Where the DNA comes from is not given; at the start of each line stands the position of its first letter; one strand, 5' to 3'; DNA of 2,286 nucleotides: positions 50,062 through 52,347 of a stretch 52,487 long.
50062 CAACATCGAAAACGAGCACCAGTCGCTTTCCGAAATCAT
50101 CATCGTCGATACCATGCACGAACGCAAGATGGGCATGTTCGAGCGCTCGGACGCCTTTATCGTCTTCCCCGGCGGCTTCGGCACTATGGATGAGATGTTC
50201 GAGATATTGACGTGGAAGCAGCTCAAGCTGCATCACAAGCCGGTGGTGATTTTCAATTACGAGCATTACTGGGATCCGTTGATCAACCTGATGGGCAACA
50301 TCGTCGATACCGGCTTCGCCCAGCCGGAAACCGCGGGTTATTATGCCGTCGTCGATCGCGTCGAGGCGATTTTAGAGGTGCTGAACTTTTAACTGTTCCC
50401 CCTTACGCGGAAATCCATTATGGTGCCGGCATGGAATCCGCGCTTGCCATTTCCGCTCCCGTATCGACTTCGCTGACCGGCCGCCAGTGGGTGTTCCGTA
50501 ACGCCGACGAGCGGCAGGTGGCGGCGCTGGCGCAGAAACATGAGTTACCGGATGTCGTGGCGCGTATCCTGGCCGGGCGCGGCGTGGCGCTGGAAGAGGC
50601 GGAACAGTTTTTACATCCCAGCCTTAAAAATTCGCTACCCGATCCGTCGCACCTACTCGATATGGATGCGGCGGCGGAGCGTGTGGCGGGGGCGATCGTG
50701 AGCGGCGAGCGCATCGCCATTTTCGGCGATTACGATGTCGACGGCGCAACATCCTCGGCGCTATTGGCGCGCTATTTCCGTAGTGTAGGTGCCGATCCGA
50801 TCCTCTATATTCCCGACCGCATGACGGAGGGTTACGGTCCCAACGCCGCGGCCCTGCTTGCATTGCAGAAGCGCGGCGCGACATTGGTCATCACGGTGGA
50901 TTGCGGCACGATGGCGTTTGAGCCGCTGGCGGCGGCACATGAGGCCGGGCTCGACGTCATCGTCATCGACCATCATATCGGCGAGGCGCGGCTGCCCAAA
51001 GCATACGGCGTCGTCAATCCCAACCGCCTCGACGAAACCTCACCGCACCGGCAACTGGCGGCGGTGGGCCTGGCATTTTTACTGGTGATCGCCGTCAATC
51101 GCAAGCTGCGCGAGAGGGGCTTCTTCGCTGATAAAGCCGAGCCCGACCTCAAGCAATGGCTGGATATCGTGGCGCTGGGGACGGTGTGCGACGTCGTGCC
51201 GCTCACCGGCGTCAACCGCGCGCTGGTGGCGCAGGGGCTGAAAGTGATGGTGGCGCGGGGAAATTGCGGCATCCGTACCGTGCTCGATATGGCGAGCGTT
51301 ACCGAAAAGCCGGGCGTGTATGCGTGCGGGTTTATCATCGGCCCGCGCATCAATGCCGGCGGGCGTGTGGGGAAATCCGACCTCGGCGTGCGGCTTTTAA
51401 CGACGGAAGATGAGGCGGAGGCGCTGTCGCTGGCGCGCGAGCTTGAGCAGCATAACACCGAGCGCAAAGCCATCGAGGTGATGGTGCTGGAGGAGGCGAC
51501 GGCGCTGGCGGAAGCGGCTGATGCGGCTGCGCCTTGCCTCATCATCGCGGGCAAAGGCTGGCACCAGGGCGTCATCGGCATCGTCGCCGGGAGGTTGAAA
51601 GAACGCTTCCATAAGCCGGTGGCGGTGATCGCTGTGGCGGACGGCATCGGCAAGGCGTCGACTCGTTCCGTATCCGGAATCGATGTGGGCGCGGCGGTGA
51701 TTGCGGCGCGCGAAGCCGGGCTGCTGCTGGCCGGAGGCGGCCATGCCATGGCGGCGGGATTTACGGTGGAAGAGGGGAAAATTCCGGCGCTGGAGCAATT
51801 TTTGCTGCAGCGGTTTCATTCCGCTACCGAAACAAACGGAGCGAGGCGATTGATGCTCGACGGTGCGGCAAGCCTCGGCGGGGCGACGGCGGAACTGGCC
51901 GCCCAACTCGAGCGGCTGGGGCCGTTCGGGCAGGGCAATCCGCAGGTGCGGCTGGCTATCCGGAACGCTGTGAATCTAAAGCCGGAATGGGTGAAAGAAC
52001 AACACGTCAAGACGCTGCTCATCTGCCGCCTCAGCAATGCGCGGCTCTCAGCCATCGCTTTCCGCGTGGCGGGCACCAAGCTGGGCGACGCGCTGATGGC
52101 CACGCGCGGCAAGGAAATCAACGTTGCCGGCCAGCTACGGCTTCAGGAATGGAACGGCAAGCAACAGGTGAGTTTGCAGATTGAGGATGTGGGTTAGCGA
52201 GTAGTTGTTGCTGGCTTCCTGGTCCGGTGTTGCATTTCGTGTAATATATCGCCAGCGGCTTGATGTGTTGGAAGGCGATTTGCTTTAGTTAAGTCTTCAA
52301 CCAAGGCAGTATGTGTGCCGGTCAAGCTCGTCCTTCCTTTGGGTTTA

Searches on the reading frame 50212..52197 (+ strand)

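Call 77: search_protein_families(library=pfam, proteins=[window:50212-52197:+], max_evalue=0.00001)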
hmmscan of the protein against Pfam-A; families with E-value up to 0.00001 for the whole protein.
window:50212-52197:+ (661 aa): 3 families
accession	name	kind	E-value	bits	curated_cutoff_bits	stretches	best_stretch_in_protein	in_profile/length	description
PF01368.27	DHH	-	6.1e-23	81.9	28.1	1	167-324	1-125/125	DHH family, N-terminal domain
PF17768.7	RecJ_OB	-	1.6e-18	67.2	27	1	550-659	2-107/107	RecJ OB domain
PF02272.25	DHHA1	-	2.3e-17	63.7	25.9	1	444-535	6-100/102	DHHA1 domain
